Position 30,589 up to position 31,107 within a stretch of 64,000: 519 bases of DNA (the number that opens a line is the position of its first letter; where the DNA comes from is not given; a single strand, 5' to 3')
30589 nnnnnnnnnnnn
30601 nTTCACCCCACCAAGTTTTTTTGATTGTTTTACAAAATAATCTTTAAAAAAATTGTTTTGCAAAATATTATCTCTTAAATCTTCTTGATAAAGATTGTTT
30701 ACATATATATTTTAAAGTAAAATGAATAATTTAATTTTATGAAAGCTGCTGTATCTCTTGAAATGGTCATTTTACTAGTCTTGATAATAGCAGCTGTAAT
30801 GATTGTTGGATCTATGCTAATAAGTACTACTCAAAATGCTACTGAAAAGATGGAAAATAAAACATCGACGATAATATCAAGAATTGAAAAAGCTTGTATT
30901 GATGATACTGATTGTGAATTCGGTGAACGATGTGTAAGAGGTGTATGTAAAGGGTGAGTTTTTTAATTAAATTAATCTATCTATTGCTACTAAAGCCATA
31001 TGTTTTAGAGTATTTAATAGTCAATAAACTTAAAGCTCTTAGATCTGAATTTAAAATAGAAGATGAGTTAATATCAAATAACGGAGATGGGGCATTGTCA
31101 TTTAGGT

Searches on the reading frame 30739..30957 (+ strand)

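Call 11: search_protein_families(library=pfam, proteins=[window:30739-30957:+])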
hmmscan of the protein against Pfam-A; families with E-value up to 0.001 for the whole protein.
window:30739-30957:+ (72 aa): 0 families

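Call 56: search_protein_families(library=pfam, proteins=[window:30739-30957:+], max_evalue=1)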
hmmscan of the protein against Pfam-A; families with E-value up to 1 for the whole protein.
window:30739-30957:+ (72 aa): 14 families
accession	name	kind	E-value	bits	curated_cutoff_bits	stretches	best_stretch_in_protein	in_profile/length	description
PF23416.1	DUF7107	-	0.003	18.3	24.6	1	48-70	24-46/48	Domain of unknown function (DUF7107)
PF18303.6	Saf_2TM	-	0.015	15.6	29.5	1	6-54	63-110/152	SAVED-fused 2TM effector domain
PF10110.14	GPDPase_memb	-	0.018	14.2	29.6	1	5-47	214-256/321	Membrane domain of glycerophosphoryl diester phosphodiesterase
PF02950.22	Conotoxin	-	0.024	16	25.1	1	9-71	7-70/75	Conotoxin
PF15270.11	ACI44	-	0.029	15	27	1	51-67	4-20/65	Metallo-carboxypeptidase inhibitor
PF17009.10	DUF5090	-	0.03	14.7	27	1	5-46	48-91/187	Domain of unknown function (DUF5090)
PF04706.18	Dickkopf_N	-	0.035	14.9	25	1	47-70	27-50/51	Dickkopf N-terminal cysteine-rich region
PF01683.23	EB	-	0.04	14.4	24.3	1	47-71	16-40/52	EB module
PF13314.11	DUF4083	-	0.051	14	25.4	1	9-51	11-56/57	Domain of unknown function (DUF4083)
PF03321.19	GH3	-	0.056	13.1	23.6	1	11-56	187-233/304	GH3 family N-terminal domain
PF07172.16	GRP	-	0.084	14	30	1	9-43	5-39/90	Glycine rich protein family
PF10858.15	DUF2659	-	0.098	12.8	27.7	1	11-47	24-61/216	Protein of unknown function (DUF2659)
PF00802.24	Glycoprotein_G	-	0.15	11.9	27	1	6-52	36-88/263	Pneumovirus attachment glycoprotein G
PF25052.1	AtDEF-like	-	0.42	11.4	25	1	19-65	9-53/79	Defensin-like family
